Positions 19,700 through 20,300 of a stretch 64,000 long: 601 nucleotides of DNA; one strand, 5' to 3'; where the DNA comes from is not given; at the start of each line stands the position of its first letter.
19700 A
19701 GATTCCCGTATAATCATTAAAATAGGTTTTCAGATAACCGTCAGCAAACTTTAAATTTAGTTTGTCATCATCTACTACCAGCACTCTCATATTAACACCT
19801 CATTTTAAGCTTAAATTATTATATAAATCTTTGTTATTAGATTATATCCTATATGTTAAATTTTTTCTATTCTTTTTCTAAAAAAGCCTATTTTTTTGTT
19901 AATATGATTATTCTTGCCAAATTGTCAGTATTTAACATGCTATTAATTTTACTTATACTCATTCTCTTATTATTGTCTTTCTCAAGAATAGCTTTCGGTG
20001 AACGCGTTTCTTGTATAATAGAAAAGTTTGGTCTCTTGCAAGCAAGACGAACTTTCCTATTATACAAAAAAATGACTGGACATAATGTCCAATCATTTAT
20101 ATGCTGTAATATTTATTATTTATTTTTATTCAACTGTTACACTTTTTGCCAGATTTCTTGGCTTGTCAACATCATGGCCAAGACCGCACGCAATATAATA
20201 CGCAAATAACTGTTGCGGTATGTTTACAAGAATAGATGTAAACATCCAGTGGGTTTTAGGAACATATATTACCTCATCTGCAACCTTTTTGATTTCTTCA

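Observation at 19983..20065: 79-nt conserved structured element present twice, 36 kb apart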

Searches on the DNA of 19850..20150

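Call 6: search_rna_families(source=window, start=19850, end=20150, threshold=evalue, max_evalue=10, show_alignments=3)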
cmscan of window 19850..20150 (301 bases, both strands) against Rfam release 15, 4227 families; matches with E-value up to 10: 11.
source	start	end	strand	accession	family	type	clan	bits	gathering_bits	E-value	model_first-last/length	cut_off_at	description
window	20013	20120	-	RF00125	IS128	Gene; sRNA;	-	18.6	80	0.11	100-204/209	no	IS128 RNA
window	20047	20116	-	RF00455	mir-15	Gene; miRNA;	CL00085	17.9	57.3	0.077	1-88/88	no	mir-15 microRNA precursor family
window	20008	20066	-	RF04097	MIR2630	Gene; miRNA;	-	17.7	144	0.25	4-229/229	no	MIR2630 microRNA precursor family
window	19943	20063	-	RF02973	Enterococcus-1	Gene; sRNA;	-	17.1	71.4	0.34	1-152/152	no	Enterococcus-1 RNA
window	20006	20071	-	RF04051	mir-8517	Gene; miRNA;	-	17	70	0.74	1-108/108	no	mir-8517 microRNA precursor family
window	20061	20103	+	RF03881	mir-59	Gene; miRNA;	-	16.9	80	0.75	1-66/66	no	mir-59 microRNA precursor family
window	20008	20070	+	RF04241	mir-5014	Gene; miRNA;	-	15.8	101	1.4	1-123/123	no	mir-5014 microRNA precursor family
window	20050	20121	-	RF00200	snoZ199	Gene; snRNA; snoRNA; CD-box;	-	15.2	47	8.5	1-84/84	no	Small nucleolar RNA Z199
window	20068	20141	-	RF04339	Plastid-psbJ-3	Cis-reg;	CL00152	15.1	61.7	3.7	16-125/125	no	Plastid-psbJ-3 3UTR RNA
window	20062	20150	-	RF00558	L20_leader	Cis-reg; leader;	-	12.8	58.7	6.7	36-127/127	5'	Ribosomal protein L20 leader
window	19881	19929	+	RF02933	ARRPOF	Gene; sRNA;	-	9.3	127.2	5.9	1-256/256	no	ARRPOF RNA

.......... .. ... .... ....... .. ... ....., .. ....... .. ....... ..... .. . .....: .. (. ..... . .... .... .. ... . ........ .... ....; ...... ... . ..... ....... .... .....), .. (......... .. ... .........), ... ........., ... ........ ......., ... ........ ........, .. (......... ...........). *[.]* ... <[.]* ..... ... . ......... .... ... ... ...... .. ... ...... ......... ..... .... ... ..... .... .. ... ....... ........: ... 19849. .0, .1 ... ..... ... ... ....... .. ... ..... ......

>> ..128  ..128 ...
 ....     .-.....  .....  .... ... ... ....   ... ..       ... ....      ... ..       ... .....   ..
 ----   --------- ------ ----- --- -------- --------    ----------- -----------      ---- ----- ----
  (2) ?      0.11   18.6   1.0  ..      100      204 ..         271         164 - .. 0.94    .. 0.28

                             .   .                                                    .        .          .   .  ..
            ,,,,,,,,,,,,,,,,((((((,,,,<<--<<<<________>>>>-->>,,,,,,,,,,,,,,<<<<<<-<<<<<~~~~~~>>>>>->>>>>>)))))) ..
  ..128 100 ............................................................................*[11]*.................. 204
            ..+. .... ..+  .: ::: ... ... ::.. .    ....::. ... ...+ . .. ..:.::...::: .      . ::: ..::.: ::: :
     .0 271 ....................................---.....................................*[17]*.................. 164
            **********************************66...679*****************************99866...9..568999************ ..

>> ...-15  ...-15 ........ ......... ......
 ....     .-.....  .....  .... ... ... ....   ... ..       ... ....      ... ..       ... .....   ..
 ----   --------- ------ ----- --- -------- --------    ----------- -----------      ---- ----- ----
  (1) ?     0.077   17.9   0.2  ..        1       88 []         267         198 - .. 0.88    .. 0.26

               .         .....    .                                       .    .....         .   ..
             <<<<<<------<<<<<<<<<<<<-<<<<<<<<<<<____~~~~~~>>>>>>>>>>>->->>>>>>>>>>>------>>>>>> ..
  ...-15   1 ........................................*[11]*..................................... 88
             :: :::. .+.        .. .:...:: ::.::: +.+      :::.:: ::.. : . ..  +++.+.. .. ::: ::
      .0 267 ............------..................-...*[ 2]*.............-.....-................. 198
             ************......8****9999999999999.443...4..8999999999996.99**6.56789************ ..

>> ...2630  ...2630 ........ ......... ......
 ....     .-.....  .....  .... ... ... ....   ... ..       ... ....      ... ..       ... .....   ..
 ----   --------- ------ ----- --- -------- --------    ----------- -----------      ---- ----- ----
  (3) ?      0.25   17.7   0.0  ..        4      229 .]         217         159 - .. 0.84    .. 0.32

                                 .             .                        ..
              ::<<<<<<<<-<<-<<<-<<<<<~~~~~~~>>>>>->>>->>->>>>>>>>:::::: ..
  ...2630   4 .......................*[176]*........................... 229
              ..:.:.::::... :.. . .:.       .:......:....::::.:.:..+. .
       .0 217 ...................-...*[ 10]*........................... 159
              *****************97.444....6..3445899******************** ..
